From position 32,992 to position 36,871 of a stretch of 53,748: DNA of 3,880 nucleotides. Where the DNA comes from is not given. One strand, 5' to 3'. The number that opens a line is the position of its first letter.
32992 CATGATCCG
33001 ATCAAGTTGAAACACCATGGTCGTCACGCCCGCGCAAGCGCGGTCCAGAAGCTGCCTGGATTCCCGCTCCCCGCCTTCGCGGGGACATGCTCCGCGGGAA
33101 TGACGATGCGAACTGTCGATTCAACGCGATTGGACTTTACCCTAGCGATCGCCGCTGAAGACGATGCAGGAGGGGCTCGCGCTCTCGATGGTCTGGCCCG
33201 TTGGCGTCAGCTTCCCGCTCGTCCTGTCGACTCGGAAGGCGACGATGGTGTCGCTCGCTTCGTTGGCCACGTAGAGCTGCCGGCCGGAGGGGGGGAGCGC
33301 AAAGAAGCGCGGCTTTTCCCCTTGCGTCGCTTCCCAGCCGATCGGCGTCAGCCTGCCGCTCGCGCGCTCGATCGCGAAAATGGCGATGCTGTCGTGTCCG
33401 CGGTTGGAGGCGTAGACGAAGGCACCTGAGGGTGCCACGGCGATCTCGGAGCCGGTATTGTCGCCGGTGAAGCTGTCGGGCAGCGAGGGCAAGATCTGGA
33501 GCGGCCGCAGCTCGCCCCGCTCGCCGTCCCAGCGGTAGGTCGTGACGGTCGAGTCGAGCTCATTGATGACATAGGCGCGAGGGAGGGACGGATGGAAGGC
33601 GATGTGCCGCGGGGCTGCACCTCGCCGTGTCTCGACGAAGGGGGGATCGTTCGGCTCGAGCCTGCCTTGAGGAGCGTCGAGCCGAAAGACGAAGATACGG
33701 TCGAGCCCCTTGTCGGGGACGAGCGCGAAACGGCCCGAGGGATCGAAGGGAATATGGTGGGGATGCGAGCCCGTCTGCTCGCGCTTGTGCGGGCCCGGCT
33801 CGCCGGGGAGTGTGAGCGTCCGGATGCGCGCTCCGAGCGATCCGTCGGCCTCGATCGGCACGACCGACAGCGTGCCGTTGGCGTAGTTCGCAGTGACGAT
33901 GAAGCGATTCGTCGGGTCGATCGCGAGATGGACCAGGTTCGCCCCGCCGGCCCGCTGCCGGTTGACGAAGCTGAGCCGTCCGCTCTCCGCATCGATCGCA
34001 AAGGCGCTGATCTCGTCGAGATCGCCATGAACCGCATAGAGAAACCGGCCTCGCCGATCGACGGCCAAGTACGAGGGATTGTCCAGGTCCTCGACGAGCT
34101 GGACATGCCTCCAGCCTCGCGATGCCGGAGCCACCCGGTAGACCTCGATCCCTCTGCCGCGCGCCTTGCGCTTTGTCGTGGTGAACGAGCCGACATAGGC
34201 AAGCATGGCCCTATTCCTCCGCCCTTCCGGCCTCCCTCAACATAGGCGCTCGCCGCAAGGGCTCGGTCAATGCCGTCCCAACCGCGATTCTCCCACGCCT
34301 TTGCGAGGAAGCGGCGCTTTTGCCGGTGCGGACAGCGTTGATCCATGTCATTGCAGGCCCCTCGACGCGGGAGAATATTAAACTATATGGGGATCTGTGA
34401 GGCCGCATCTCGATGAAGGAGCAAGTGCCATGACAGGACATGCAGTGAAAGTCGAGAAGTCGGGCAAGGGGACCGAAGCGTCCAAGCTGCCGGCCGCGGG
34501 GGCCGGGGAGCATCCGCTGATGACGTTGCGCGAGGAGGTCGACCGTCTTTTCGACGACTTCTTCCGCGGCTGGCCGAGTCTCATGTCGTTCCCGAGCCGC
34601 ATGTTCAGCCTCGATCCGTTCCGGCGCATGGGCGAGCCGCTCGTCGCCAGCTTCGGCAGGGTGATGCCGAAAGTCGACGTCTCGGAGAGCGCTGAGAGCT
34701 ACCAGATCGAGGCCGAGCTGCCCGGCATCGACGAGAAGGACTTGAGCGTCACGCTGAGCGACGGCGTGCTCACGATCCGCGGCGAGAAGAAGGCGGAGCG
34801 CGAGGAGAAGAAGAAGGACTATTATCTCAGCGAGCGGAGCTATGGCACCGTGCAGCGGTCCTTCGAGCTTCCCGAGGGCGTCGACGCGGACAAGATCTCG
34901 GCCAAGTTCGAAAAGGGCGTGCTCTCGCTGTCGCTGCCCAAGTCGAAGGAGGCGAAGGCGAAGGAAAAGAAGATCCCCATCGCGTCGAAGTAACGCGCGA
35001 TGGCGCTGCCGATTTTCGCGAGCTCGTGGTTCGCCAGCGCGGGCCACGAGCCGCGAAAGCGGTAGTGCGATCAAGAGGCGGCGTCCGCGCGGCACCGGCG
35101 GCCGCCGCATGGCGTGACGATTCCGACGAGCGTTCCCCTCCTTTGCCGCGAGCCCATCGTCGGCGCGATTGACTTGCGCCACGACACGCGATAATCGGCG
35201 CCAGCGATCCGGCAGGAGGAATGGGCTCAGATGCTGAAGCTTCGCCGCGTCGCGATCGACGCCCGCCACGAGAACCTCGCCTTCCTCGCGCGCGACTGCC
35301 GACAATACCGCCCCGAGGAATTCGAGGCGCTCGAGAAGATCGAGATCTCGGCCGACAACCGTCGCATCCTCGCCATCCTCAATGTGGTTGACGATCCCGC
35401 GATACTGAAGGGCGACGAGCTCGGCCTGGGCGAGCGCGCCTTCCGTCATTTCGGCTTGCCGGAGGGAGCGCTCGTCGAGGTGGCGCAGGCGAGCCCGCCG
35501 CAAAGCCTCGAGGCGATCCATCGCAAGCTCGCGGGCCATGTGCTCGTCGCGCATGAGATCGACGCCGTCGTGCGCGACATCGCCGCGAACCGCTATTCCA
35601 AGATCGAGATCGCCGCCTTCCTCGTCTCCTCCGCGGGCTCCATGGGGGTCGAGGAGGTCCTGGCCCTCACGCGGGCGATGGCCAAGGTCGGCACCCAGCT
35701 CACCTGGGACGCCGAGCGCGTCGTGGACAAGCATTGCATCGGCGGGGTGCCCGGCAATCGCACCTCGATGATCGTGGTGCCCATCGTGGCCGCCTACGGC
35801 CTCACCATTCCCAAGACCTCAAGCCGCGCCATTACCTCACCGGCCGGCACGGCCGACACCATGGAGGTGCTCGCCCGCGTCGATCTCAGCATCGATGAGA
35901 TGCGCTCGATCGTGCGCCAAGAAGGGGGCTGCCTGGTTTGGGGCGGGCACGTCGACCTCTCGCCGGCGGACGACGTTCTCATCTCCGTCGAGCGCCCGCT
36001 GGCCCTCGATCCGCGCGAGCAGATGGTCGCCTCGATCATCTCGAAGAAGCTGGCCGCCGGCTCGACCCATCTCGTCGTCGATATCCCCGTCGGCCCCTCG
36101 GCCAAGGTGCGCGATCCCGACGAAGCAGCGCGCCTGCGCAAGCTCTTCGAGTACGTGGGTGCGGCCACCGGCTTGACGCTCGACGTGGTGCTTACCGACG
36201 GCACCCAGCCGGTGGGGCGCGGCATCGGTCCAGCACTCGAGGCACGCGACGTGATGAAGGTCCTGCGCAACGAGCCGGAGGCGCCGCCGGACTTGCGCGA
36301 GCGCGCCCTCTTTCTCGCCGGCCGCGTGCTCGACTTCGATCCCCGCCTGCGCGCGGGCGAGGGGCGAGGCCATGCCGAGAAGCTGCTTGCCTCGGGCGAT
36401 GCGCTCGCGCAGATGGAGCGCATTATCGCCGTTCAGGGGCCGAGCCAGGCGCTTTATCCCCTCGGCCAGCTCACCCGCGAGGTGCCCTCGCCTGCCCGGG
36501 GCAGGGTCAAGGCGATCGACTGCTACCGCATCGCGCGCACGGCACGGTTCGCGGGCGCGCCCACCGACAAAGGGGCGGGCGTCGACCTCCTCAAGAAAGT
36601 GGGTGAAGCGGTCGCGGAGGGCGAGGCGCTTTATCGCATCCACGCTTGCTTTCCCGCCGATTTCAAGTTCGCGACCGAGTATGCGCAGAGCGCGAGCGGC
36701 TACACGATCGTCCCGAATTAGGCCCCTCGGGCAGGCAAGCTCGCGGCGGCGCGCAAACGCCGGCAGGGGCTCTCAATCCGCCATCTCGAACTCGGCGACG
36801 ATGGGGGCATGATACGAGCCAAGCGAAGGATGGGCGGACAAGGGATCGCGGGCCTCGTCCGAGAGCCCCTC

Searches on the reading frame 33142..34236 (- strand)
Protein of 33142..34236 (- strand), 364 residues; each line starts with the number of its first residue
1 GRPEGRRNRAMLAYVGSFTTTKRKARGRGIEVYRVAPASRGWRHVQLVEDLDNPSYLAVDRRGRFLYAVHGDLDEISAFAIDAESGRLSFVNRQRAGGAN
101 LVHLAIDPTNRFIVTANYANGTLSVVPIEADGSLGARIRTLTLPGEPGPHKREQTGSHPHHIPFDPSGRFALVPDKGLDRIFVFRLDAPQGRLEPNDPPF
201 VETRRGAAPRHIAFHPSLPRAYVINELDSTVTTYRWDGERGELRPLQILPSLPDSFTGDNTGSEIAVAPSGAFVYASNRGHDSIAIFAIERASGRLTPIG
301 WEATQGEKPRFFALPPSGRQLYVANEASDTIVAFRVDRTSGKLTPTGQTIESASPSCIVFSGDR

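Call 9: search_protein_families(library=pfam, proteins=[window:33142-34236:-], max_evalue=0.01)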
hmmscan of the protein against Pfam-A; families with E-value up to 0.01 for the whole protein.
window:33142-34236:- (364 aa): 2 families
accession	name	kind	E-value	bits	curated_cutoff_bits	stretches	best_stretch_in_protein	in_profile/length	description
PF10282.15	Lactonase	-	5.9e-110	368.1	21.7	1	13-360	2-344/344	Lactonase, 7-bladed beta-propeller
PF08450.18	SGL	-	5.3e-05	23.4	26.3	0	14-111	100-196/246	SMP-30/Gluconolactonase/LRE-like region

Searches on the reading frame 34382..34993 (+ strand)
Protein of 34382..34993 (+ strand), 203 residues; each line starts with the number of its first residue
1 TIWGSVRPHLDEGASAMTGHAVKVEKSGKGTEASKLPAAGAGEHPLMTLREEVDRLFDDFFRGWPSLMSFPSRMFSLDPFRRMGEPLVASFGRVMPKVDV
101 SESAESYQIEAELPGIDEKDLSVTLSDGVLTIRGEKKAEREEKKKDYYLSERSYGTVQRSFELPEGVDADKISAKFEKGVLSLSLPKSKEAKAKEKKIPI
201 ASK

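Call 9: search_protein_families(library=pfam, proteins=[window:34382-34993:+], max_evalue=0.01)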
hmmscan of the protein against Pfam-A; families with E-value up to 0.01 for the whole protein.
window:34382-34993:+ (203 aa): 2 families
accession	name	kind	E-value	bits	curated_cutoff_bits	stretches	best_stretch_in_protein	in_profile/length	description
PF00011.27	HSP20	-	3.5e-26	91.7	20.8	1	100-200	2-101/102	Hsp20/alpha crystallin family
PF17886.7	ArsA_HSP20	-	1.5e-05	24.9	22.5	1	106-183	3-61/63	HSP20-like domain found in ArsA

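Call 57: search_protein_families(library=pfam, proteins=[window:34427-34993:+], max_evalue=1)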
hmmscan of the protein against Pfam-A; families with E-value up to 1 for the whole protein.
window:34427-34993:+ (188 aa): 4 families
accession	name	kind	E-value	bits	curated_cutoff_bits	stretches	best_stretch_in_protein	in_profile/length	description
PF00011.27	HSP20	-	2.9e-26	92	20.8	1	85-185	2-101/102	Hsp20/alpha crystallin family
PF17886.7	ArsA_HSP20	-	1.2e-05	25.2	22.5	1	91-168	3-61/63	HSP20-like domain found in ArsA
PF10988.14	DUF2807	-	0.15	12.3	24.2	0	83-127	13-56/181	Putative auto-transporter adhesin, head GIN domain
PF18046.7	FKBP26_C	-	0.16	12.6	27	0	94-121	9-36/72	FKBP26_C-terminal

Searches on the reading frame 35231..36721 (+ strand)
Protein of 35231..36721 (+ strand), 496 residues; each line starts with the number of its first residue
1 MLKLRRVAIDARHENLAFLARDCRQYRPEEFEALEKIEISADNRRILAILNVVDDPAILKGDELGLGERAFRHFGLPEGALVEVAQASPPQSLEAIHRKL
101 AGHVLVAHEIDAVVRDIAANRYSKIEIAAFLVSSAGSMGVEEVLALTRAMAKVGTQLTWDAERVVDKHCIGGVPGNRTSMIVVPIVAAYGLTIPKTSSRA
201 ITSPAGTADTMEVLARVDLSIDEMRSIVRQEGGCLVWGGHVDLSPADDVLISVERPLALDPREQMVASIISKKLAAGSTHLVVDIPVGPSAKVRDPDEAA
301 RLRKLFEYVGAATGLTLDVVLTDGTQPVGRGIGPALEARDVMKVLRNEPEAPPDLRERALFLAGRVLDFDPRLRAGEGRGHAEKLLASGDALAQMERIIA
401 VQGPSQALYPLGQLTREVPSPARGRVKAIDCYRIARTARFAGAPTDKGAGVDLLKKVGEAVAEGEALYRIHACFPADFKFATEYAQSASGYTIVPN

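Call 9: search_protein_families(library=pfam, proteins=[window:35231-36721:+], max_evalue=0.01)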
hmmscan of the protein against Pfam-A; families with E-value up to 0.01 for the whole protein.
window:35231-36721:+ (496 aa): 3 families
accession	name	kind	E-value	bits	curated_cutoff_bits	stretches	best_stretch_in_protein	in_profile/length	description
PF00591.27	Glycos_transf_3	-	2.1e-14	54.2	27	1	163-392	3-253/253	Glycosyl transferase family, a/b domain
PF02885.22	Glycos_trans_3N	-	4e-10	39.7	26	1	94-152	2-61/63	Glycosyl transferase family, helical bundle domain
PF07831.19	PYNP_C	-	2.9e-09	36.9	27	1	426-488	2-71/75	Pyrimidine nucleoside phosphorylase C-terminal domain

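Call 104: search_protein_families(library=ncbifam, proteins=[window:35231-36721:+], max_evalue=0.00001)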
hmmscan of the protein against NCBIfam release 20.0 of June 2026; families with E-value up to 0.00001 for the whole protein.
window:35231-36721:+ (496 aa): 9 families
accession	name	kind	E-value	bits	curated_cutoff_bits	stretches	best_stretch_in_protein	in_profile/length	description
NF003338.0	PRK04350.1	subfamily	1e-205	683.9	434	1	2-492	3-493/502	thymidine phosphorylase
TIGR02645.1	ARCH_P_rylase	hypoth_equivalog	1.9e-184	613.7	434.6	1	2-493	1-491/493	putative thymidine phosphorylase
TIGR03327.1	AMP_phos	equivalog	3e-146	487.9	535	1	2-488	2-487/500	AMP phosphorylase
NF004490.0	PRK05820.1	equivalog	1.5e-59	201.8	269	1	94-488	7-419/439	thymidine phosphorylase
TIGR02644.1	Y_phosphoryl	subfamily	2.8e-53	181.2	409.05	1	94-483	3-408/417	pyrimidine-nucleoside phosphorylase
TIGR02643.1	T_phosphoryl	equivalog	1.6e-41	142.6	570.7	1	94-486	5-417/437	thymidine phosphorylase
NF004747.0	PRK06078.1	equivalog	1e-37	129.8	559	1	94-472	5-399/434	pyrimidine-nucleoside phosphorylase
TIGR01245.1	trpD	equivalog_domain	3.7e-10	39.6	199.05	1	101-233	6-143/330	anthranilate phosphoribosyltransferase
NF011201.0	PRK14607.1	equivalog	1.3e-09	37.3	670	1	94-232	197-339/534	bifunctional anthranilate synthase component II/anthranilate phosphoribosyltransferase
